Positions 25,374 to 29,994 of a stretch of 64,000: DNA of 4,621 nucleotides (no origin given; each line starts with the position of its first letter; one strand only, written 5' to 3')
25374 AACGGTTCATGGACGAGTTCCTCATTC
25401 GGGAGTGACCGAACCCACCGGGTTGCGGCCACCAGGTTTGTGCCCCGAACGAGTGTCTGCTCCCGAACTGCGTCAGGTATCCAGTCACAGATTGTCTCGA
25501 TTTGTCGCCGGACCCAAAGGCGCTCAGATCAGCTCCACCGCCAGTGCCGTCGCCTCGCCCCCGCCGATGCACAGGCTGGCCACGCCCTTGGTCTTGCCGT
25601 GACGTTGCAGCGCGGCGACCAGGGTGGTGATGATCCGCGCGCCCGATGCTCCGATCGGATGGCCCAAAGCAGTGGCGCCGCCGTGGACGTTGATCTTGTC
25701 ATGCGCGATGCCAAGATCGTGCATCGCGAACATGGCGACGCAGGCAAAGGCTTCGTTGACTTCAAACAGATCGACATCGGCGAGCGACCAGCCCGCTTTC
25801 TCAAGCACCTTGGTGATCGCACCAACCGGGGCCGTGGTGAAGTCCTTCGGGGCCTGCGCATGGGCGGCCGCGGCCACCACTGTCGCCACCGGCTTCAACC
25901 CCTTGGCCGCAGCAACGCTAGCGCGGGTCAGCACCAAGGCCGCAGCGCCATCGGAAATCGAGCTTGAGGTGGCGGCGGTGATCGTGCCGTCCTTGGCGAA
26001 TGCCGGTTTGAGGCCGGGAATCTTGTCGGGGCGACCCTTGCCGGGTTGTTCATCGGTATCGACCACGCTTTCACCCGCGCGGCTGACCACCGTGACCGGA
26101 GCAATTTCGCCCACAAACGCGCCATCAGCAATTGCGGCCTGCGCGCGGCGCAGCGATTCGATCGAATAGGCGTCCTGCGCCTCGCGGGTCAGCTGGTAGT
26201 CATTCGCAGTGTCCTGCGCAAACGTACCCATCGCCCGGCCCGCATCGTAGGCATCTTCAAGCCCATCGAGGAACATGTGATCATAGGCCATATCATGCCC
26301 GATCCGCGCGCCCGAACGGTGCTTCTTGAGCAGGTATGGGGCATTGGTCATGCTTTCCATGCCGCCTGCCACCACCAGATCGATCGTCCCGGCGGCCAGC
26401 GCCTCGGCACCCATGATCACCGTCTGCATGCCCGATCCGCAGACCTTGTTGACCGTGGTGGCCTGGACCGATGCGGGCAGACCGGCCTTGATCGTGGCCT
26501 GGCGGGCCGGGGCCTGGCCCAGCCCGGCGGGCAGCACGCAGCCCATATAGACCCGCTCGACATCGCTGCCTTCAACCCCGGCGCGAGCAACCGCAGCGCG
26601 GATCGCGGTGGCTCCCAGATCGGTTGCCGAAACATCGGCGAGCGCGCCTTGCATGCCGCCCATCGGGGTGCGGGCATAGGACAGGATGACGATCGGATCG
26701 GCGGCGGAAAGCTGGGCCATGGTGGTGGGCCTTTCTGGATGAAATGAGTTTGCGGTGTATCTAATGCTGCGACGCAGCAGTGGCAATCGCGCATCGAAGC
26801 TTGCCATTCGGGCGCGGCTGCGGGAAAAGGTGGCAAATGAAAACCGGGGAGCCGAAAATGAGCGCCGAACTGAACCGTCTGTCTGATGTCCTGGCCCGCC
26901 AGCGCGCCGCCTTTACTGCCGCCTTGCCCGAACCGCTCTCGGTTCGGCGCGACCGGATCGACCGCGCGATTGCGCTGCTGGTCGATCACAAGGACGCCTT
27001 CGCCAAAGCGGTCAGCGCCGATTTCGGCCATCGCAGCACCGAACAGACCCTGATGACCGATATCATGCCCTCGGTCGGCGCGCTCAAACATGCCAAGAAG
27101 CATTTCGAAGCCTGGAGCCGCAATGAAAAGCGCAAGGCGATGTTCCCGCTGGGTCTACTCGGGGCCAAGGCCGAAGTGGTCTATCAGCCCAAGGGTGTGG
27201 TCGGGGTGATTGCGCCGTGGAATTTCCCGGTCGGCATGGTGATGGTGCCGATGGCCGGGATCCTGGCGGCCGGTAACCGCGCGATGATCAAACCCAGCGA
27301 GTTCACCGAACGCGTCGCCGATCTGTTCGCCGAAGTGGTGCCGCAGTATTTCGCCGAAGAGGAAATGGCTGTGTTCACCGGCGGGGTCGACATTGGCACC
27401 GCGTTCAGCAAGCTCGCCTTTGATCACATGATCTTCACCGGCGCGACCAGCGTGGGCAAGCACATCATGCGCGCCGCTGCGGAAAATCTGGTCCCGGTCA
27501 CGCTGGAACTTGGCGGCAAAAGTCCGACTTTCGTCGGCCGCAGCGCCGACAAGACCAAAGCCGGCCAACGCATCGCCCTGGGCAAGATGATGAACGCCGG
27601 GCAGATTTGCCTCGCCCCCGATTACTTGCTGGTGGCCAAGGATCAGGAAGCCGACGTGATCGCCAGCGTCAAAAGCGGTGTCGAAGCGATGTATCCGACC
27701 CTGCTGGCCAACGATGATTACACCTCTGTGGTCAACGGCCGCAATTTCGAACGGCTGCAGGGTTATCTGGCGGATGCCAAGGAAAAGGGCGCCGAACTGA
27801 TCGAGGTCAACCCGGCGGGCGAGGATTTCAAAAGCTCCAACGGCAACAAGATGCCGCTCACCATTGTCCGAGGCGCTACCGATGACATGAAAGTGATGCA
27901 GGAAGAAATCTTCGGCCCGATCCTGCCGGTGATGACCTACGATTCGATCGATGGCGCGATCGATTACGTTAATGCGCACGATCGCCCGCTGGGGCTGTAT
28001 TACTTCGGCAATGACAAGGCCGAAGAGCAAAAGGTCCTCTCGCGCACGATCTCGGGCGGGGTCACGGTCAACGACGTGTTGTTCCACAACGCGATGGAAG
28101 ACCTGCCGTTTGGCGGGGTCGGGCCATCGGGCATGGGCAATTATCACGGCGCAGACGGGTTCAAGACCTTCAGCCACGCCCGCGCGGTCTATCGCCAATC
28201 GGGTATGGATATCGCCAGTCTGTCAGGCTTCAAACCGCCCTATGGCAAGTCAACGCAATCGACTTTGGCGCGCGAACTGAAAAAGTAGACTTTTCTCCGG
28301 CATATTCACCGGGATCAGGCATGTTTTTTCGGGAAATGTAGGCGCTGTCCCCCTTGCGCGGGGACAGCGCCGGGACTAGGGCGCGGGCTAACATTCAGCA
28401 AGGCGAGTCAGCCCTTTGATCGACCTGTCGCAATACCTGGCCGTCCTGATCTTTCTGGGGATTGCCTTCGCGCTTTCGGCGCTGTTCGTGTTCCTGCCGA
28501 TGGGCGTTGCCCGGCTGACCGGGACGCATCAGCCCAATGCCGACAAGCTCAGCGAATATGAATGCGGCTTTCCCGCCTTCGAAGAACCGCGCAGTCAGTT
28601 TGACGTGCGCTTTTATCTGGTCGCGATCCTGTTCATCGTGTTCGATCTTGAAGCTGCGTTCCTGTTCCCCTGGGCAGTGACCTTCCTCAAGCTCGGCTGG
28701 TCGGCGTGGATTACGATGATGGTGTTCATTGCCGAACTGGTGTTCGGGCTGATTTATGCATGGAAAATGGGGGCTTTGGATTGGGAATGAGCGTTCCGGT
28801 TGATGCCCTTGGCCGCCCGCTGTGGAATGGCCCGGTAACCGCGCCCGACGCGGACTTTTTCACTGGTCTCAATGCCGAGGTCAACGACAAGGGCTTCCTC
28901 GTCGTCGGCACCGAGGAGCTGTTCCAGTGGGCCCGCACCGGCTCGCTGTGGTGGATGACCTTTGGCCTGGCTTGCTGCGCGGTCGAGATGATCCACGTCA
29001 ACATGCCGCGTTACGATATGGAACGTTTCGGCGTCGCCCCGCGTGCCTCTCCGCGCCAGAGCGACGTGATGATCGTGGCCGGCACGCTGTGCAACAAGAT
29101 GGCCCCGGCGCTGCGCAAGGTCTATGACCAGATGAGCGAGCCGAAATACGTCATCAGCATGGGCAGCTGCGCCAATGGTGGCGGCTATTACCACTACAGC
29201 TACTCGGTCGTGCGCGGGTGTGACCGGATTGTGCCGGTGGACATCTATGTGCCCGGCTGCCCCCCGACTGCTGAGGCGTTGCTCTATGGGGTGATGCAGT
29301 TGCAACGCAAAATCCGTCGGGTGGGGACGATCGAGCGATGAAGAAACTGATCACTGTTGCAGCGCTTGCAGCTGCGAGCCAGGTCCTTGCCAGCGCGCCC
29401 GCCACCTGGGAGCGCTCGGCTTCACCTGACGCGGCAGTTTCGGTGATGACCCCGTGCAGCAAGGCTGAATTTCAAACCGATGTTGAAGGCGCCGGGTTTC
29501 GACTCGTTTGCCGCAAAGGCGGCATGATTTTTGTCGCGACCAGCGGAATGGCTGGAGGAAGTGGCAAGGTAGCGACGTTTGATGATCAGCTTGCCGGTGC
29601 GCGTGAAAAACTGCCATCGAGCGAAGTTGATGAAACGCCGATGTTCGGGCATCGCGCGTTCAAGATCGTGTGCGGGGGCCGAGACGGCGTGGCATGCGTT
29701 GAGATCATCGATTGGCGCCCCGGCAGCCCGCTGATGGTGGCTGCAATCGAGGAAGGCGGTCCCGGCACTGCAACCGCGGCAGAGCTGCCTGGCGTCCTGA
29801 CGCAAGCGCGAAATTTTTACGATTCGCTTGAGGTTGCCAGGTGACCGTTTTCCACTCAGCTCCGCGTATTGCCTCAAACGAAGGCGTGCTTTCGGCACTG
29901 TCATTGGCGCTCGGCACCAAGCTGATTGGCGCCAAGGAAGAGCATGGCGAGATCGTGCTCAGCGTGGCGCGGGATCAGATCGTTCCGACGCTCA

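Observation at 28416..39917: The nuo operon acts as a gene-capture platform: seven junctions carry inserts that keep translational coupling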

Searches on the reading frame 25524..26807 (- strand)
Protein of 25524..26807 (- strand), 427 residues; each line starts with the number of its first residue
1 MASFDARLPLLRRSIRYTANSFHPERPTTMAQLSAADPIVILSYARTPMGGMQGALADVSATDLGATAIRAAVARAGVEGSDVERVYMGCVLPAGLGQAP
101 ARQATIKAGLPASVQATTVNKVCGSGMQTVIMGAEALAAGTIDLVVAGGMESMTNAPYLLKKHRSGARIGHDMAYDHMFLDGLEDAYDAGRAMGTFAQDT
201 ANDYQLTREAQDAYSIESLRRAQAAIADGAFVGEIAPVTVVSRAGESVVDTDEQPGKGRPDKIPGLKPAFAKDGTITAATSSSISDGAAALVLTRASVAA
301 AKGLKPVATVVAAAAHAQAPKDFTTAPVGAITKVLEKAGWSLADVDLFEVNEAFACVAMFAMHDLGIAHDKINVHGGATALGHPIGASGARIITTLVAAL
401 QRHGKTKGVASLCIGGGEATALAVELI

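Call 101: search_protein_families(library=pfam, proteins=[window:25524-26807:-], max_evalue=0.00001)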
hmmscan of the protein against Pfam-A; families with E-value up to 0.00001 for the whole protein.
window:25524-26807:- (427 aa): 2 families
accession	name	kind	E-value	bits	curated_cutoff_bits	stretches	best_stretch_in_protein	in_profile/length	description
PF00108.29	Thiolase_N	-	4.7e-82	275.7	26.4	1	39-296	1-259/260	Thiolase, N-terminal domain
PF02803.24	Thiolase_C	-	5.4e-44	149.2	27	1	304-425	1-122/123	Thiolase, C-terminal domain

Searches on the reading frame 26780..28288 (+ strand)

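Call 101: search_protein_families(library=pfam, proteins=[window:26780-28288:+], max_evalue=0.00001)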
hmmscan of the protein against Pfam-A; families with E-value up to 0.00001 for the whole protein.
window:26780-28288:+ (502 aa): 1 family
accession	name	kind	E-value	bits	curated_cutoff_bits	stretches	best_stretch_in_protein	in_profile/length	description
PF00171.27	Aldedh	-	5.8e-83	279.4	23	1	40-470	37-461/461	Aldehyde dehydrogenase family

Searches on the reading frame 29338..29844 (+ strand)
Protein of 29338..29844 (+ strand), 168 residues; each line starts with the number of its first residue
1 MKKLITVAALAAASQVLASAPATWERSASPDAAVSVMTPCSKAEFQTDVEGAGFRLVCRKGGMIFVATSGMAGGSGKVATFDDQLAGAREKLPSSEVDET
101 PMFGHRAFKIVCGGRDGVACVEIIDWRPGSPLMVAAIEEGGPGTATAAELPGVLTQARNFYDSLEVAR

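Call 5: search_protein_families(library=ncbifam, proteins=[window:29338-29844:+], max_evalue=1)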
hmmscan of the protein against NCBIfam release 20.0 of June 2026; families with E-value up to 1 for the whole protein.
window:29338-29844:+ (168 aa): 2 families
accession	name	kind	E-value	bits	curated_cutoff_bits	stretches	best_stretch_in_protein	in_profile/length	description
NF050188.1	OxThioModRiPPHvfA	equivalog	0.0084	16.7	95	1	1-46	1-46/96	oxazolone/thioamide-modified RiPP metallophore HvfA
NF047910.1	FimblnEcpA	equivalog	0.11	12.2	200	1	4-48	13-58/195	common pilus major fimbrillin subunit EcpA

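Call 9: search_protein_families(library=pfam, proteins=[window:29338-29844:+], max_evalue=1)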
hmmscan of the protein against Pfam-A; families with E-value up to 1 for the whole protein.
window:29338-29844:+ (168 aa): 0 families

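Call 49: search_protein_representatives(protein=window:29338-29844:+)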
Query: 168 residues. Proteins with E-value up to 0.001 (for the whole library): 33; up to 1e-10: 14; up to 1e-30: 3. The best 33 are listed.
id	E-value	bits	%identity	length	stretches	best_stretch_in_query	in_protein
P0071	9.9e-90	314.9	85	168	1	2-168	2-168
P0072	1.4e-40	155.1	48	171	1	7-166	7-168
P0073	2.1e-38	148.1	60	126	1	49-167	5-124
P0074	6.0e-29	117.4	46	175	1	8-166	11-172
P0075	1.3e-24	103.2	42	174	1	13-166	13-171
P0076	6.8e-19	84.7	37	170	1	10-166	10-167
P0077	4.7e-17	78.7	37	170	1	12-152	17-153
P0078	2.4e-16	76.4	36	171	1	7-166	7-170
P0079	6.5e-16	75.0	30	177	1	8-166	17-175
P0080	8.5e-16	74.6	31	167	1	6-168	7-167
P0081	1.4e-15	73.9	33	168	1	8-165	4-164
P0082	1.1e-12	64.5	28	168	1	10-166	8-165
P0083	8.3e-11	58.4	29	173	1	6-167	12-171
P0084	9.1e-11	58.3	28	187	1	7-166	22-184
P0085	6.8e-10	55.4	29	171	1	9-166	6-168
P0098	3.1e-06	43.6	26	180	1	7-166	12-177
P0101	2.2e-05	40.8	26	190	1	18-166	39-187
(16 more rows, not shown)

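Call 55: find_related_loci(query=P0076, collection=metagenome_contigs, flank=4000)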
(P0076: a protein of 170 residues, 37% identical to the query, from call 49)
Query P0076 (170 aa) in metagenome_contigs; peptide patterns used: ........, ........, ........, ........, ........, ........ (x = any residue, [..] = any of these).
421 stretches matched a pattern, but none encodes a relative of the query by tblastn (E <= 1e-3).

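Call 56: find_encoding_contigs(protein=P0076, flank=4000, max_places=2)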
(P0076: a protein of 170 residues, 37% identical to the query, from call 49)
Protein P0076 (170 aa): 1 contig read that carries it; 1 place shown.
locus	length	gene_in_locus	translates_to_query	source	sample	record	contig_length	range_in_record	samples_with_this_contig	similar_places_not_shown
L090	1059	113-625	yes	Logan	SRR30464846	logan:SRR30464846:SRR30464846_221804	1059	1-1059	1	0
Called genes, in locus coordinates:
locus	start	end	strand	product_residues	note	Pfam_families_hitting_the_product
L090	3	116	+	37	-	?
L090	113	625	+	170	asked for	-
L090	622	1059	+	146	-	?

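Call 57: find_encoding_contigs(protein=P0084, flank=4000, max_places=2)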
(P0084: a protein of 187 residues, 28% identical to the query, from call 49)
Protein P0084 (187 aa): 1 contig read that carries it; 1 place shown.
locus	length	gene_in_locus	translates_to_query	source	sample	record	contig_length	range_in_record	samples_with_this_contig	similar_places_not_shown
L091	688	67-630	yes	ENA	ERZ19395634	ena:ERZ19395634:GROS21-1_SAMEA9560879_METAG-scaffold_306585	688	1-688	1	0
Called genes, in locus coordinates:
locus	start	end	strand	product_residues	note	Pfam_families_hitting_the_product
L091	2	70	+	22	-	?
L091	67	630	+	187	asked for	-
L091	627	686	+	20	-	?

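Call 58: find_encoding_contigs(protein=P0098, flank=4000, max_places=2)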
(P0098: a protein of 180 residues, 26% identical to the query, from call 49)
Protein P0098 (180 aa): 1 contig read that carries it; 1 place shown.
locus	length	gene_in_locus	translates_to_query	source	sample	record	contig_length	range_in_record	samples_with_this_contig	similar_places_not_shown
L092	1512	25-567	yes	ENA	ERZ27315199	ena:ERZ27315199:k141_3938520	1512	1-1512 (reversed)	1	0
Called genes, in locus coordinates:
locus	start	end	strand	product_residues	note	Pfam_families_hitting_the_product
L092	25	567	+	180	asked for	-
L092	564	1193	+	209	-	PF00329:Complex1_30kDa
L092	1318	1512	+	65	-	?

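Call 59: find_encoding_contigs(protein=P0101, flank=4000, max_places=2)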
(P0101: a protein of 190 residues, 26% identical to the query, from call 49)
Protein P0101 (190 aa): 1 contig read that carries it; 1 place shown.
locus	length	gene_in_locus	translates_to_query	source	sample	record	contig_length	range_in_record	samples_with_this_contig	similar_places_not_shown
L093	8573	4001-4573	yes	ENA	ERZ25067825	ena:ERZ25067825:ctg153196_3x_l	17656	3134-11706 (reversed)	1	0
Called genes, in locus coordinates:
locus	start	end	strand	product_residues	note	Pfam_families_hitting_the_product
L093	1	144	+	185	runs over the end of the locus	-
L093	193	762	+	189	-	PF05685:Uma2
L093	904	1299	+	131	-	PF06347:SH3_4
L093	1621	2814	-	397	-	PF00108:Thiolase_N, PF02803:Thiolase_C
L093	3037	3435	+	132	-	PF00507:Oxidored_q4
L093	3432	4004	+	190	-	PF01058:Oxidored_q6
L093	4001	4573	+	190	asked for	-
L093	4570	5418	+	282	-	PF00329:Complex1_30kDa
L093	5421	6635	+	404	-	PF00346:Complex1_49kDa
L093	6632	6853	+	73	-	-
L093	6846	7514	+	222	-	PF01257:2Fe-2S_thioredx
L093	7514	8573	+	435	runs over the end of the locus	PF01512:Complex1_51K, PF10531:SLBB (weak), PF22461:SLBB_2, PF10589:NADH_4Fe-4S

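Call 61: search_protein_families(library=padloc, proteins=[window:29338-29844:+], max_evalue=0.1)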
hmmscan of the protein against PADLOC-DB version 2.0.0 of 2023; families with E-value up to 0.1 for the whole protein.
window:29338-29844:+ (168 aa): 0 families

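Call 62: search_protein_families(library=phrogs, proteins=[window:29338-29844:+], max_evalue=0.1)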
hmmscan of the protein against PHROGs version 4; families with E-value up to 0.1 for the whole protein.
window:29338-29844:+ (168 aa): 0 families

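Call 69: predict_structure(alignment_id=A3)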
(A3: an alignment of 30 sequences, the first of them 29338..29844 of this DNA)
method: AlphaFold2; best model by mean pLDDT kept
length: 168 residues; sequences in the alignment: 30
mean_pLDDT: 90.8   pTM: 0.82
mean pLDDT of the five models: 90.8, 90.8, 90.7, 90.5, 90.2
residues with pLDDT >= 90: 134; 70-90: 14; 50-70: 18; < 50: 2
segments of 3 or more residues with pLDDT < 50: none
pLDDT, mean of each block of 10 residues (from residue 1): 59 57 91 97 95 97 97 89 98 97 98 92 97 97 94 96 95
secondary structure, 60 per line:
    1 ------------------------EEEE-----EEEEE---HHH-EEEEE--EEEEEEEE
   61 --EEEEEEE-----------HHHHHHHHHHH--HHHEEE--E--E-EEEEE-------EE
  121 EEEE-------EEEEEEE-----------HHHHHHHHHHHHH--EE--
elements in order: E25-28 E34-38 E46-50 E53-60 E63-69 H81-91 E97-99 E107-111 E119-124 E132-138 H150-162

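Call 72: fold_search(model_id=the predicted structure, library=pdb)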
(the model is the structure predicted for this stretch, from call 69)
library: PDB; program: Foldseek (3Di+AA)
matches with E <= 10: 697; with E <= 0.001: 0
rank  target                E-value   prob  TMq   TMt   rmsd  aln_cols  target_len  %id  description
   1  8z9d_P                6.1e-03  0.99  0.44  0.41  11.6       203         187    9  cryo-EM structure of PSII-LHCII megacomplex from spinach (released 2024-11-13)
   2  6e8a_A                6.8e-02  0.69  0.35  0.39  11.7       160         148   13  Crystal structure of DcrB from Salmonella enterica at 1.92 Angstroms resolution (released 2018-10-31)
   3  1c8z                  7.2e-02  0.18  0.19  0.13  14.4       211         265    7  C-TERMINAL DOMAIN OF MOUSE BRAIN TUBBY PROTEIN (released 1999-12-12)
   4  1xkp_B                9.5e-02  0.47  0.24  0.30  10.8       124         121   12  Crystal structure of the virulence factor YopN in complex with its heterodimeric chaperone SycN-YscB (released 2005-03-22)
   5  1vr8                  1.8e-01  0.44  0.29  0.33   7.6       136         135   12  Crystal structure of GTP binding regulator (TM1622) from Thermotoga Maritima at 1.75 A resolution (released 2005-03-15)
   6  6e5d                  1.9e-01  0.28  0.30  0.30  13.2       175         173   12  Crystal structure of LpqN involved in cell envelope biogenesis of Mycobacterium tuberculosis (released 2019-07-24)
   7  1n5b_C                2.6e-01  0.33  0.23  0.30  10.4       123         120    8  Crystal Structure Of The Yersinia enterocolitica Molecular Chaperone Syce (released 2002-11-20)
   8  4jmf_B                2.7e-01  0.25  0.20  0.27  12.3       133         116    8  Crystal structure of ExoT (residues 28 -77)- SpcS complex from Pseudomonas aeruginosa at 2.1 angstrom (released 2014-02-05)
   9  1jya_B                2.7e-01  0.20  0.21  0.26  11.9       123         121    9  Crystal Structure of SycE (released 2001-10-31)
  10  3kq0                  2.9e-01  0.06  0.15  0.14  16.0       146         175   10  Crystal structure of human alpha1-acid glycoprotein (released 2010-02-02)
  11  4d0u_B                3.1e-01  0.11  0.15  0.22  13.9       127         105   10  Crystal structure of the fiber head domain of the Atadenovirus snake adenovirus 1, selenomethionine-derivative (released 2014-12-17)
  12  4d0v_A                3.1e-01  0.11  0.15  0.22  13.9       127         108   10  Crystal structure of the fiber head domain of the Atadenovirus snake adenovirus 1, native, I213 crystal form (released 2014-12-17)
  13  4ors_B                3.1e-01  0.04  0.14  0.14  15.4       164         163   11  Three-dimensional structure of the C65A mutant of Human lipocalin-type Prostaglandin D Synthase apo-form (released 2014-08-06)
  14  6sv5                  3.2e-01  0.23  0.25  0.15   9.6       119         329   12  Amicoumacin kinase AmiN in complex with ATP (released 2020-07-22)
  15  4d0u_A                3.2e-01  0.11  0.15  0.22  13.9       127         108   10  Crystal structure of the fiber head domain of the Atadenovirus snake adenovirus 1, selenomethionine-derivative (released 2014-12-17)
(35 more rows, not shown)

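Call 89: search_solved_structures(query=A3, max_evalue=1)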
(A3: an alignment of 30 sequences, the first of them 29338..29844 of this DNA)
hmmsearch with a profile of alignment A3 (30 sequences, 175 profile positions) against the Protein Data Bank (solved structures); distinct sequences matched with E-value up to 1: 6.
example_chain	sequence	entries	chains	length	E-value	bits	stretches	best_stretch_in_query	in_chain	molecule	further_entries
1z5o_A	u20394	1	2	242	0.3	14.3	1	55-99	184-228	MTA/SAH nucleosidase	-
3o4v_A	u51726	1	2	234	0.36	14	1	55-99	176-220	MTA/SAH nucleosidase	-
4f1w_A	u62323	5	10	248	0.38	13.9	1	55-99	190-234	5'-methylthioadenosine/S-adenosylhomocysteine nucleosidase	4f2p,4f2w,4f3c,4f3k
1z5n_A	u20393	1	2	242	0.38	13.9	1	55-99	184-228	MTA/SAH nucleosidase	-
1jys_A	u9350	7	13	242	0.38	13.9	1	55-99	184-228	MTA/SAH nucleosidase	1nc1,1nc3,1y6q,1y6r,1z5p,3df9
4wkc_A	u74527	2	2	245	0.39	13.9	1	55-99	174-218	5'-methylthioadenosine/S-adenosylhomocysteine nucleosidase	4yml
